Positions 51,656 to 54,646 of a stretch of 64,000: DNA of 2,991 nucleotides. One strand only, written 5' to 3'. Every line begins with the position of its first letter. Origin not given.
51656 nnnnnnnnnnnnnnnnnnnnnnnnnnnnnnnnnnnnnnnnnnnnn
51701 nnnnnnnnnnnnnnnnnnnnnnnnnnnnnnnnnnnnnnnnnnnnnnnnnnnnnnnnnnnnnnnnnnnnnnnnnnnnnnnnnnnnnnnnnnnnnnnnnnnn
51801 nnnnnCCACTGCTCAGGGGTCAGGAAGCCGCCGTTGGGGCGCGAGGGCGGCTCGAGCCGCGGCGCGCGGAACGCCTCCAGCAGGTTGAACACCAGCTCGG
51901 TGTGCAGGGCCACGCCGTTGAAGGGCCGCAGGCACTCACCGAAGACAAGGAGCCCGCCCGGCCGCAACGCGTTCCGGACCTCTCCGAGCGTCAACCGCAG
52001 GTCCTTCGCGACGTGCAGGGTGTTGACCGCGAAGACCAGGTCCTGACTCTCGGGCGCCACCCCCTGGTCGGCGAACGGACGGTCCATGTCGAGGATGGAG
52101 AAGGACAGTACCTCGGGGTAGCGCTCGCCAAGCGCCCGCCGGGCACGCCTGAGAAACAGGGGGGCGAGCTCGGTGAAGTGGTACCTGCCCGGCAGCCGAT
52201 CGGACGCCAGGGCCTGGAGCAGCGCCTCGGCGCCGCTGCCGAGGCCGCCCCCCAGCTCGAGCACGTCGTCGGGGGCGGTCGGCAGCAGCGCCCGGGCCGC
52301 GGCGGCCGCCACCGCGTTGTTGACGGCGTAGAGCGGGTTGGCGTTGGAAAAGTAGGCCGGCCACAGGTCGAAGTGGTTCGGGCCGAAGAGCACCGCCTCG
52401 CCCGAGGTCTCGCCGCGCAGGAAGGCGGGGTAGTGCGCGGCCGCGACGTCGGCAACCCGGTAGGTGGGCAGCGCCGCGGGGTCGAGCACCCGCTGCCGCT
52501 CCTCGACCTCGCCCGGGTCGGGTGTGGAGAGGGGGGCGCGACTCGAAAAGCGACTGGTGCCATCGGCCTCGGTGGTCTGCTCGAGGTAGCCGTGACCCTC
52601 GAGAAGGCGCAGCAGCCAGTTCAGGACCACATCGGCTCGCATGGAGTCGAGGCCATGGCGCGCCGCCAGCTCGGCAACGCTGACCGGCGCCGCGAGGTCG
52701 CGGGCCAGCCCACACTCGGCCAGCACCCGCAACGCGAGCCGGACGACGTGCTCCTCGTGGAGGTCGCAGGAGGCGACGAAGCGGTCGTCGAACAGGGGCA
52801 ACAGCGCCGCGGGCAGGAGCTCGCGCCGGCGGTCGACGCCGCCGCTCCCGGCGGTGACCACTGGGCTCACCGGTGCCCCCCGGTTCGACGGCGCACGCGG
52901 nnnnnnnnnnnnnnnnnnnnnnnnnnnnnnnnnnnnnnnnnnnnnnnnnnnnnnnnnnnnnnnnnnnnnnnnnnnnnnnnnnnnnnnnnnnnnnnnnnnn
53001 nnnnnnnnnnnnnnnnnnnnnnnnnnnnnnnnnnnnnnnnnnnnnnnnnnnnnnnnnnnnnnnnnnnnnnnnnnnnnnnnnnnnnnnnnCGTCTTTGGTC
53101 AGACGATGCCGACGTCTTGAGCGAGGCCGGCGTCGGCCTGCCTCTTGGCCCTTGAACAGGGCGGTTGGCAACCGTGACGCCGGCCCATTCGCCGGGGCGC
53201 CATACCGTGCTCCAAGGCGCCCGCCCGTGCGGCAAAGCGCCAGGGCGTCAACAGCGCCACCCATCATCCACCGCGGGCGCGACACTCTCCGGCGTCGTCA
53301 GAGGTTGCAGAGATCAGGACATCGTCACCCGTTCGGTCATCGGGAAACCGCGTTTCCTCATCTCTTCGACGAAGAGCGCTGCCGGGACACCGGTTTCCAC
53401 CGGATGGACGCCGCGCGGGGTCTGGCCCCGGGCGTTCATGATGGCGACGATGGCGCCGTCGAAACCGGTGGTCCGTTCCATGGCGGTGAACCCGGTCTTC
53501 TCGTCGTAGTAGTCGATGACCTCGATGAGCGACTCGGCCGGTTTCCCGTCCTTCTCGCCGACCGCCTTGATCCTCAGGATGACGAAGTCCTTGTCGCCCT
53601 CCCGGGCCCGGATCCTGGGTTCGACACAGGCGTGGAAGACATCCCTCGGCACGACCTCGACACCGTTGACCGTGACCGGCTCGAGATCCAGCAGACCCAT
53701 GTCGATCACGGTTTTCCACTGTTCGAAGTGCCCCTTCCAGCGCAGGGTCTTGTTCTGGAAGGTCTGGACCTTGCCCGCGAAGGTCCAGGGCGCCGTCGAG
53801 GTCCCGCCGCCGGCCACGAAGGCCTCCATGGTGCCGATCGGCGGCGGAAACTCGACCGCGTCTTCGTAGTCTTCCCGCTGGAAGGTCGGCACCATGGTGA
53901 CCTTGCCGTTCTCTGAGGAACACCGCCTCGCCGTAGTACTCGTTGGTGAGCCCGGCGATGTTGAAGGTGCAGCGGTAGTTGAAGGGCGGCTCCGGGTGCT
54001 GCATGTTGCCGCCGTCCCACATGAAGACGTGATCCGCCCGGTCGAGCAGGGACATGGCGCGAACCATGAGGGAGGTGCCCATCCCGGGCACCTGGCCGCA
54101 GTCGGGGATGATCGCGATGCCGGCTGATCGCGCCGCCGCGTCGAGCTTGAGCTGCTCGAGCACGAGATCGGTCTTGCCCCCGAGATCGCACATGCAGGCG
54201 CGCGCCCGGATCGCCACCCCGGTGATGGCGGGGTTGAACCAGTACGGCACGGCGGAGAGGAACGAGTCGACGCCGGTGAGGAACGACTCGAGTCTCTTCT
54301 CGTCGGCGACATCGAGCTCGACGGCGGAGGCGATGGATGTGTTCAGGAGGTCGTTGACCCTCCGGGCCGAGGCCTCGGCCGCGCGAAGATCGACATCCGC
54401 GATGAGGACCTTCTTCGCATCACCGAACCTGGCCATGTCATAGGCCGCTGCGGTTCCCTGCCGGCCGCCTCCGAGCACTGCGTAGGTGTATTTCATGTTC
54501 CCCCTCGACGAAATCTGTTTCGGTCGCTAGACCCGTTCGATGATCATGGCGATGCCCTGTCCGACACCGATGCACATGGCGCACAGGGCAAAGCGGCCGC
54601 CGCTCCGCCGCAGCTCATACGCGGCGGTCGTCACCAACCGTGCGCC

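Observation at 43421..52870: Orphan ACP-dependent KS/CLF-type acyl-chain cluster with an LpxL-type acyltransferase, two SAM methyltransferases and a B12-radical-SAM enzyme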

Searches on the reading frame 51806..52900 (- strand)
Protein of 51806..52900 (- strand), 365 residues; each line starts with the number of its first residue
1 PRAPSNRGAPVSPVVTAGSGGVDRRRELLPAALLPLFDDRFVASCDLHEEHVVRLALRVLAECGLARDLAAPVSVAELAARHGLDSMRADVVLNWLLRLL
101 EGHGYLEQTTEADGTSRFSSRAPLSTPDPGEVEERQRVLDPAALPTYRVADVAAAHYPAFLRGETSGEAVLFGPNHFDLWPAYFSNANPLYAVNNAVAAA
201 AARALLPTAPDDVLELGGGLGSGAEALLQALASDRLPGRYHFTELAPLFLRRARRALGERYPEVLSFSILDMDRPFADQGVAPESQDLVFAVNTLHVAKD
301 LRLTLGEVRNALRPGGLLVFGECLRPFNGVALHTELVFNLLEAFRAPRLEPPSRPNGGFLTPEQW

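Call 37: search_protein_families(library=ncbifam, proteins=[window:51806-52900:-], max_evalue=0.001)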
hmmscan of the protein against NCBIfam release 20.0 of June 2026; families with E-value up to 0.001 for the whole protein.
window:51806-52900:- (365 aa): 0 families

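Call 52: search_solved_structures(query=window:51806-52900:-, max_evalue=0.01)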
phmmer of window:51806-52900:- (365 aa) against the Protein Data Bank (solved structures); distinct sequences matched with E-value up to 0.01: 10.
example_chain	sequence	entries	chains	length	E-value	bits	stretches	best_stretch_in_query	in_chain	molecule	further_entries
6cca_A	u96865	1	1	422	1.3e-25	93.4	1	55-333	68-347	DisA protein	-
5thy_A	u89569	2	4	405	2.7e-13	52.9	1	144-365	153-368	CurJ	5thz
6d6y_A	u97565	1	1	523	5.6e-13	51.8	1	140-328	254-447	AprA Methyltransferase 2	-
7cpx_A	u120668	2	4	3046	4e-11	45.7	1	211-323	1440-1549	Lovastatin nonaketide synthase, polyketide synthase component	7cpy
6kjg_A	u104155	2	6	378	6.7e-11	45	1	199-325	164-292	Dual-functional monooxygenase/methyltransferase psoF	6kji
7dmb_A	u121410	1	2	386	2.3e-09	39.9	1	213-326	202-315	Putative methyltransferase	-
5mpt_A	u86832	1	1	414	2.5e-09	39.8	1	111-342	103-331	Citrinin polyketide synthase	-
8ys9_A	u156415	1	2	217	0.00084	21.6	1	233-319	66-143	Phosphatidylethanolamine N-methyltransferase/phosphatidyl-N-methylethanolamine N-methyltra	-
3bus_A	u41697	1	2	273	0.002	20.3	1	202-329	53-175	Methyltransferase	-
7udk_A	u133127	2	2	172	0.0063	18.7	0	20-104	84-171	Designed helical repeat protein (DHR) RPB_LRP2_R4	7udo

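Call 58: search_protein_families(library=pfam, proteins=[window:51806-52900:-], max_evalue=10)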
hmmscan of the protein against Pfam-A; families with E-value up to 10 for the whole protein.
window:51806-52900:- (365 aa): 7 families
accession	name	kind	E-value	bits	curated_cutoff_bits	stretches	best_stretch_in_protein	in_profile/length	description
PF08242.18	Methyltransf_12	-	1.4e-12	48.6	30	1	214-318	1-98/98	Methyltransferase domain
PF08241.18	Methyltransf_11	-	5e-09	37.1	21.2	1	220-320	3-95/95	Methyltransferase domain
PF13649.12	Methyltransf_25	-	1.9e-07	32.1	27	1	213-316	1-97/97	Methyltransferase domain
PF13847.12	Methyltransf_31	-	2.2e-06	27.9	27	1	220-324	10-113/145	Methyltransferase domain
PF13489.12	Methyltransf_23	-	0.0011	19.2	27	1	200-326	12-122/164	Methyltransferase domain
PF13578.12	Methyltransf_24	-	0.0021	19.3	26.3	1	214-321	1-103/105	Methyltransferase domain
PF10017.15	Methyltransf_33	-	0.27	10.7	23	1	208-265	60-116/304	Histidine-specific methyltransferase, SAM-dependent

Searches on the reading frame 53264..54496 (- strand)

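Call 20: search_protein_families(library=pfam, proteins=[window:53264-54496:-, window:53314-54312:-], max_evalue=0.001)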
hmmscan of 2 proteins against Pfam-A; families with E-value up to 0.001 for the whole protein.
window:53264-54496:- (410 aa): 1 family
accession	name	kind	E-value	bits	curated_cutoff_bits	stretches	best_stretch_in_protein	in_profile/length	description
PF03435.24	Sacchrp_dh_NADP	-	2.5e-12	47.7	25.1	1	7-130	3-129/129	Saccharopine dehydrogenase NADP binding domain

window:53314-54312:- (332 aa): 1 family
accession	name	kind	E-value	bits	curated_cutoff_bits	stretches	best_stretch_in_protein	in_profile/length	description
PF16653.10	Sacchrp_dh_C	-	7.7e-24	85.6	31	1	134-322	68-264/265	Saccharopine dehydrogenase C-terminal domain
